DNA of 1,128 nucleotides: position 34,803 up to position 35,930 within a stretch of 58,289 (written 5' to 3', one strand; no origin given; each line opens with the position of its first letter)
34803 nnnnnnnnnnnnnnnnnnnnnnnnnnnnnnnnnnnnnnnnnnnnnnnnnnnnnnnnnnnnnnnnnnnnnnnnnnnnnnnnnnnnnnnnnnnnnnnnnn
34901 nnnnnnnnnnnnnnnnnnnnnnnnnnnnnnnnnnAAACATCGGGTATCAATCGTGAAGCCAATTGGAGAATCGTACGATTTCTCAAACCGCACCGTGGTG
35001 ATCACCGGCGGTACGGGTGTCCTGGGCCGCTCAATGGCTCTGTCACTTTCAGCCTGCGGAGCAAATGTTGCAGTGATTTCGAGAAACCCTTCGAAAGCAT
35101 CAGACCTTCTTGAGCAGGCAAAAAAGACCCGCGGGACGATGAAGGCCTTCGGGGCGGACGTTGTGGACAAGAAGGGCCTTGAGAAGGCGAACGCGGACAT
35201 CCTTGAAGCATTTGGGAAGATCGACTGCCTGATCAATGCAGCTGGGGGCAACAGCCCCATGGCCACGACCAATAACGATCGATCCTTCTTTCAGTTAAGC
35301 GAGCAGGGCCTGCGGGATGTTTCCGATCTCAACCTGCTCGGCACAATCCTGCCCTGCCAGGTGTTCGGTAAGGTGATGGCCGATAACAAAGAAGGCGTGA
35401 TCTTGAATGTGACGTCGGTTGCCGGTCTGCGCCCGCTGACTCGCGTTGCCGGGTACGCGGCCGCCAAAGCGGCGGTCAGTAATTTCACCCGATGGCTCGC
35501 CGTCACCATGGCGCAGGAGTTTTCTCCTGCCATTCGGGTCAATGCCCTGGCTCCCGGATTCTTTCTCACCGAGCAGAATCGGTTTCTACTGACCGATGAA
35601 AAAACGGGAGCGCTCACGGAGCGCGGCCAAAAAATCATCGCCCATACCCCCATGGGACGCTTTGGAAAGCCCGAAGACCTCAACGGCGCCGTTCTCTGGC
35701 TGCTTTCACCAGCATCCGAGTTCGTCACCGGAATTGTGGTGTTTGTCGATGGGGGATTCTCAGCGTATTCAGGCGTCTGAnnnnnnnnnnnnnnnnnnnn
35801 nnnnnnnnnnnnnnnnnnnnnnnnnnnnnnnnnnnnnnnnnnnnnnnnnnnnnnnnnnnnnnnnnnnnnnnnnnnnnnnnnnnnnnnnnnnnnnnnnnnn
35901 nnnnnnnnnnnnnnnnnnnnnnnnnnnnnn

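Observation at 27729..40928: Hexuronate operon lacking uxaA/uxaB/uxuA but carrying UxaE, a LarA-like epimerase candidate, a PdxB-like dehydrogenase and gnd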

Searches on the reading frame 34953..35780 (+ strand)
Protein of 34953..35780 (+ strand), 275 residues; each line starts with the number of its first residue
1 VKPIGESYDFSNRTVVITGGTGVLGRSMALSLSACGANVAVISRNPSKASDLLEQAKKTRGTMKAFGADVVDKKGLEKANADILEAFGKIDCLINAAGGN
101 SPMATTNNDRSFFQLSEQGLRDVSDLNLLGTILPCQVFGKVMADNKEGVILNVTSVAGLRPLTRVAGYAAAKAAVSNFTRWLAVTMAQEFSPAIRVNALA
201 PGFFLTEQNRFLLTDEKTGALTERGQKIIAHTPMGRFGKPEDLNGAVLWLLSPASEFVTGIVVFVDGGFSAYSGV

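Call 3: search_protein_families(library=pfam, proteins=[window:34953-35780:+])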
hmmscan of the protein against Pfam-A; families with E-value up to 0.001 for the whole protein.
window:34953-35780:+ (275 aa): 7 families
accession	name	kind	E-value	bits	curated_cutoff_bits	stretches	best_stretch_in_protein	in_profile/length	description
PF13561.12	adh_short_C2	-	1.3e-44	153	27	1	24-270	8-236/236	Enoyl-(Acyl carrier protein) reductase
PF00106.31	adh_short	-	1.6e-41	142.4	26.6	1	14-213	2-191/195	short chain dehydrogenase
PF08659.16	KR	-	1.7e-11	44.8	22.6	1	14-183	2-164/180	KR domain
PF23441.1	SDR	-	1.2e-06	28.5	27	1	10-269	5-255/258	SDR-like rossmann domain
PF01370.27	Epimerase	-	2e-06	27.8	20.9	1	15-183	1-157/240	NAD dependent epimerase/dehydratase family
PF03807.23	F420_oxidored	-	6e-05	24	21.6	1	18-59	5-48/94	NADP oxidoreductase coenzyme F420-dependent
PF03446.21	NAD_binding_2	-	0.00018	22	21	1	20-67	6-53/161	NAD binding domain of 6-phosphogluconate dehydrogenase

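Call 4: search_protein_families(library=ncbifam, proteins=[window:34953-35780:+])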
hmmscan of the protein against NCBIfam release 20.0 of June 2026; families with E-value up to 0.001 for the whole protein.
window:34953-35780:+ (275 aa): 232 families (the best 25 are shown)
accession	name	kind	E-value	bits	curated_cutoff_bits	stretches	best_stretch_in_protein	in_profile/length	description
NF006132.0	PRK08277.1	subfamily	5.9e-106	353.9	281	1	7-275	5-280/280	D-mannonate oxidoreductase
NF005559.1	PRK07231.1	subfamily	1.4e-53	181.9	215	1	10-269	2-247/249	glucose 1-dehydrogenase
NF006070.0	PRK08213.1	subfamily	1.4e-51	175.5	279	1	4-271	4-258/259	gluconate 5-dehydrogenase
NF004778.0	PRK06124.1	equivalog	1.9e-47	161.8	303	1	6-271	5-254/256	SDR family oxidoreductase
NF009466.0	PRK12826.1-2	subfamily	4.7e-47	160.5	222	1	12-269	3-244/248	3-oxoacyl-ACP reductase FabG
NF005893.0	PRK07856.1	equivalog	5e-46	157.1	255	1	7-268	4-240/255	SDR family oxidoreductase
NF052558.1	MBtsdlDhBudC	equivalog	3.8e-42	144.6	270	1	10-274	1-246/250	meso-2,3-butanediol dehydrogenase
NF004791.0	PRK06138.1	equivalog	5.5e-42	143.8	312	1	10-271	3-251/252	SDR family oxidoreductase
TIGR01832.1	kduD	equivalog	6.8e-42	143.7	338.85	1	9-270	2-246/248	2-dehydro-3-deoxy-D-gluconate 5-dehydrogenase KduD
TIGR01830.1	3oxo_ACP_reduc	equivalog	1.2e-41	143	297.75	1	15-269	1-238/239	3-oxoacyl-[acyl-carrier-protein] reductase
NF005067.0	PRK06484.1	equivalog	7.8e-41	140.2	713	1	12-272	273-514/524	short chain dehydrogenase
NF005309.0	PRK06841.1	subfamily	4.7e-40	137.7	286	1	4-270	7-253/255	GolD/DthD family dehydrogenase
NF005752.0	PRK07576.1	subfamily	5.9e-40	137.3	321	1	8-271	5-252/271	SDR family oxidoreductase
NF004818.0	PRK06172.1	equivalog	2.3e-39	135.3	336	1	8-271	3-252/253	SDR family oxidoreductase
NF006693.0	PRK09242.1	equivalog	2.4e-39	135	328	1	8-272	6-256/258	SDR family oxidoreductase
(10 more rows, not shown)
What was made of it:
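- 34953..35780 (+): SDR-type D-mannonate oxidoreductase (fructuronate reductase). NF006132 at 354 against 281 (call 4).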

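Call 75: search_solved_structures(query=window:34953-35777:+, max_evalue=1e-40)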
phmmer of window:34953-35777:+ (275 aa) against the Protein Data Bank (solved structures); distinct sequences matched with E-value up to 1e-40: 1.
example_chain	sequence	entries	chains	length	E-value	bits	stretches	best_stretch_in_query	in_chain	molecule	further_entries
4wuv_A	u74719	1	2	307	2.3e-60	207.3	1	5-275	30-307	2-hydroxycyclohexanecarboxyl-CoA dehydrogenase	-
